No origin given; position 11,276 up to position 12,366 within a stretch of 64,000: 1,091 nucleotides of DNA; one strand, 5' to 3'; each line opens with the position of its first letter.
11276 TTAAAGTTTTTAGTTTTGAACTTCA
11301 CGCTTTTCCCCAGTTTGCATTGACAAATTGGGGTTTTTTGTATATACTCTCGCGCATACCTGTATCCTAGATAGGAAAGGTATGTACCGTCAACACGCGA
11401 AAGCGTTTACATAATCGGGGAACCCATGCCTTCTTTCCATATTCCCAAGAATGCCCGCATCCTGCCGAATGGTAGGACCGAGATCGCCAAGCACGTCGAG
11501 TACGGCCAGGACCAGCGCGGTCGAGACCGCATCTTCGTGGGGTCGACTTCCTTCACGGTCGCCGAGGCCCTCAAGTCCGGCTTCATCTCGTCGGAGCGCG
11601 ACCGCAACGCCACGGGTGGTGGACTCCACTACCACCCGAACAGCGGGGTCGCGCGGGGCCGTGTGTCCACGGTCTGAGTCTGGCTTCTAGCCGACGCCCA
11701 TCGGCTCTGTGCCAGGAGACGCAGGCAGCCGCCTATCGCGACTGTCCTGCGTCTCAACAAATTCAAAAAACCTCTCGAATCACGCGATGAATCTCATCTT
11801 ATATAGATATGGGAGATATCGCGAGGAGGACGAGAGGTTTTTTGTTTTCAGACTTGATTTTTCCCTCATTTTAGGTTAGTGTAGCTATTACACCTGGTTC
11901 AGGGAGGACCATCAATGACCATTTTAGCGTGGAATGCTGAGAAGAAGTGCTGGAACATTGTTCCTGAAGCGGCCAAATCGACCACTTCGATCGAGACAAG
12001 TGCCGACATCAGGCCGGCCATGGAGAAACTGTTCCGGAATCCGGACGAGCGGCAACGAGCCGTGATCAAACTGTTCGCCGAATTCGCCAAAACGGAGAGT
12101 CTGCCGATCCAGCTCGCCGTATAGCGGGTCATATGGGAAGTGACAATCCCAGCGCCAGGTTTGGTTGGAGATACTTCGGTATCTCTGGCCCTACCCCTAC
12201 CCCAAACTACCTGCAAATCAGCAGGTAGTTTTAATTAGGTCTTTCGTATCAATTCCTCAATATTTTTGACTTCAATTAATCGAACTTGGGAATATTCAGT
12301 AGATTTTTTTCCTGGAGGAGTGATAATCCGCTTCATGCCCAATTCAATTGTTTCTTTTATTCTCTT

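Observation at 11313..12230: High-GC two-ORF cassette (83 aa + 69 aa) with consensus promoter, embedded between recG and radA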

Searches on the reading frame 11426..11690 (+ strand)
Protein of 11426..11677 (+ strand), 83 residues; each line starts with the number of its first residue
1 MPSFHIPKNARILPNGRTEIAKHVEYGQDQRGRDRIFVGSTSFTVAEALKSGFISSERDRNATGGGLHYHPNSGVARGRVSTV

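Call 12: search_protein_families(library=pfam, proteins=[window:11426-11677:+], max_evalue=0.1)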
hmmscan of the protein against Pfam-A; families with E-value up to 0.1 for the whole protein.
window:11426-11677:+ (83 aa): 0 families

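Call 13: search_protein_families(library=phrogs, proteins=[window:11426-11677:+], max_evalue=0.1)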
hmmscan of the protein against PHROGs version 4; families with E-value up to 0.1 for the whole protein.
window:11426-11677:+ (83 aa): 0 families

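Call 14: find_encoding_contigs(protein=window:11426-11677:+, flank=10000, max_places=10)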
Protein window:11426-11677:+ (83 aa): no gene with exactly this product is on record in the collection.

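Call 17: find_homologous_proteins(query=window:11426-11677:+, max_evalue=0.01)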
Query window:11426-11677:+: 1 candidates shared short words with the query, none scored E <= 0.01.

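Call 32: search_protein_representatives(protein=window:11426-11677:+)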
Query: 83 residues. Proteins with E-value up to 0.001 (for the whole library): 1; up to 1e-10: 1; up to 1e-30: 0. The best 1 are listed.
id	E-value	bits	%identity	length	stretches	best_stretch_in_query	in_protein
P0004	4.8e-16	74.6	53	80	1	1-81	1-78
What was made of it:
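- ORF A has one hit among 1.84 billion cluster representatives, the allele in the same slot (call 32).
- Tried and rejected: Exhaustive phmmer with ORF A: only the allele in the same slot (call 32).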

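Call 42: find_related_loci(query=window:11426-11677:+, collection=viral_contigs, flank=5000)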
Query window:11426-11677:+ (83 aa) in viral_contigs; peptide patterns used: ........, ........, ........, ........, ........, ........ (x = any residue, [..] = any of these).
26 stretches matched a pattern, but none encodes a relative of the query by tblastn (E <= 1e-3).

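Call 45: search_protein_families(library=ncbifam, proteins=[window:11426-11677:+], max_evalue=0.1)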
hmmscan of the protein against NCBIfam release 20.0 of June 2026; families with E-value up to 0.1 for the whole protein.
window:11426-11677:+ (83 aa): 0 families

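Call 46: search_protein_families(library=padloc, proteins=[window:11426-11677:+], max_evalue=0.1)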
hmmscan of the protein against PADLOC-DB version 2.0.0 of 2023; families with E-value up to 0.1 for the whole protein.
window:11426-11677:+ (83 aa): 0 families

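Call 70: predict_structure(alignment_id=A3)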
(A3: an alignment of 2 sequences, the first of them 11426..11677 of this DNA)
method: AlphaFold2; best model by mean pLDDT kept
length: 83 residues; sequences in the alignment: 2
mean_pLDDT: 60.7   pTM: 0.50
mean pLDDT of the five models: 60.7, 59.6, 59.1, 58.2, 49.3
residues with pLDDT >= 90: 0; 70-90: 30; 50-70: 29; < 50: 24
segments of 3 or more residues with pLDDT < 50: 63-83
pLDDT, mean of each block of 10 residues (from residue 1): 58 63 71 78 81 65 44 36 31
secondary structure, 60 per line:
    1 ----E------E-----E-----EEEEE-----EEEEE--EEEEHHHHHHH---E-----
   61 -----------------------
elements in order: E24-28 E34-38 E41-44 H45-51

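Call 79: fold_search(model_id=the predicted structure, library=pdb)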
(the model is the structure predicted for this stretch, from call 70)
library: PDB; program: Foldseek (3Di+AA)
matches with E <= 10: 377; with E <= 0.001: 0
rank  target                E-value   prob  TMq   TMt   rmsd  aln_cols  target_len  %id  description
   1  4xj7_B                6.6e-01  0.04  0.16  0.07  13.4        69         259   19  Crystal Structure of E112A Mutant of Stationary Phase Survival Protein (SurE) from Salmonella typhimurium soaked with  (released 2015-09-09)
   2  4xer_B                7.1e-01  0.06  0.19  0.07  12.7        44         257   20  Crystal Structure of C2 form of E112A/H234A Mutant of Stationary Phase Survival Protein (SurE) from Salmonella typhimu (released 2015-09-09)
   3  4ryu_B                8.2e-01  0.06  0.19  0.07  12.4        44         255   23  Crystal Structure of C2 form of E112A Mutant of Stationary Phase Survival Protein (SurE) from Salmonella typhimurium (released 2015-09-09)
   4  1q3t                  8.7e-01  0.28  0.30  0.13   2.7        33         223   21  Solution structure and function of an essential CMP kinase of Streptococcus pneumoniae (released 2004-08-03)
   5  2v4n                  8.7e-01  0.06  0.19  0.07  12.4        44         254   23  Crystal structure of Salmonella typhimurium SurE at 1.7 angstrom resolution in orthorhombic form (released 2008-12-09)
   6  4xep                  8.7e-01  0.06  0.19  0.07  13.9        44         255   23  Crystal Structure of F222 form of E112A/H234A Mutant of Stationary Phase Survival Protein (SurE) from Salmonella typhimu (released 2015-09-09)
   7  4ryt                  9.4e-01  0.06  0.19  0.07  12.5        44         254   23  Crystal Structure of F222 form of E112A Mutant of Stationary Phase Survival Protein (SurE) from Salmonella typhimurium (released 2015-09-09)
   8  4xer_A                9.4e-01  0.03  0.14  0.06  13.2        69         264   17  Crystal Structure of C2 form of E112A/H234A Mutant of Stationary Phase Survival Protein (SurE) from Salmonella typhimu (released 2015-09-09)
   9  4xer_D                1.0e+00  0.06  0.20  0.07  12.6        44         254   20  Crystal Structure of C2 form of E112A/H234A Mutant of Stationary Phase Survival Protein (SurE) from Salmonella typhimu (released 2015-09-09)
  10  3aqo_B                1.1e+00  0.04  0.18  0.07  11.9        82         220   11  Structure and function of a membrane component SecDF that enhances protein export (released 2011-05-18)
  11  4xgb_A                1.1e+00  0.04  0.20  0.07  12.0        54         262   18  Crystal Structure of E112A/H234A Mutant of Stationary Phase Survival Protein (SurE) from Salmonella typhimurium co-cry (released 2015-09-09)
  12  3j2u_K                1.1e+00  0.04  0.18  0.07   8.7        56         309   20  Kinesin-13 KLP10A HD in complex with CS-tubulin and a microtubule (released 2013-03-06)
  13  9q2y_A                1.1e+00  0.06  0.20  0.11  10.5        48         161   21  Phosphodiesterase from Burkholderia phage BCSR5 in the open lid conformation (released 2025-11-05)
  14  4xj7_A                1.1e+00  0.06  0.19  0.07  12.5        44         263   23  Crystal Structure of E112A Mutant of Stationary Phase Survival Protein (SurE) from Salmonella typhimurium soaked with  (released 2015-09-09)
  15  9y7h_A                1.2e+00  0.08  0.28  0.05   9.3        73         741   12  Gb1g2 crosslinked to PLCb3 (released 2026-02-18)
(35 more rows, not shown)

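Call 91: search_dna_similar(query=window:11426-11677:+, collection=plasmids, mode=protein, max_evalue=0.01, max_rows=10)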
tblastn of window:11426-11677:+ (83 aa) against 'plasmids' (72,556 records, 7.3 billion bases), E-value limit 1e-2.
No match.

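Call 93: search_dna_similar(query=window:11426-11677:+, collection=phages, mode=protein, max_evalue=0.01, max_rows=10)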
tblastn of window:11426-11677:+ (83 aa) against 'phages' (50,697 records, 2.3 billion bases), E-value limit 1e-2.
No match.

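Call 97: search_protein_families(library=pfam, proteins=[window:11451-11690:+], max_evalue=0.1)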
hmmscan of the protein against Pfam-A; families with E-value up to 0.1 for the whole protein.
window:11451-11690:+ (79 aa): 0 families

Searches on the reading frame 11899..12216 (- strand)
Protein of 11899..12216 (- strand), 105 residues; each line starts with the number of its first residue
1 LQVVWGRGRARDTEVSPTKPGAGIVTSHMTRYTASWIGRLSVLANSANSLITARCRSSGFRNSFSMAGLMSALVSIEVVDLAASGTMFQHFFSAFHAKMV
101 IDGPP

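Call 97: search_protein_families(library=pfam, proteins=[window:11899-12216:-], max_evalue=0.1)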
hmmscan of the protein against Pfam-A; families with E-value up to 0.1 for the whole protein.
window:11899-12216:- (105 aa): 1 family
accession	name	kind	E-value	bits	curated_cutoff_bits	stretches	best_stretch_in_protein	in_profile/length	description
PF12770.12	CHAT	-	0.088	12.7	24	0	53-98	207-252/289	CHAT domain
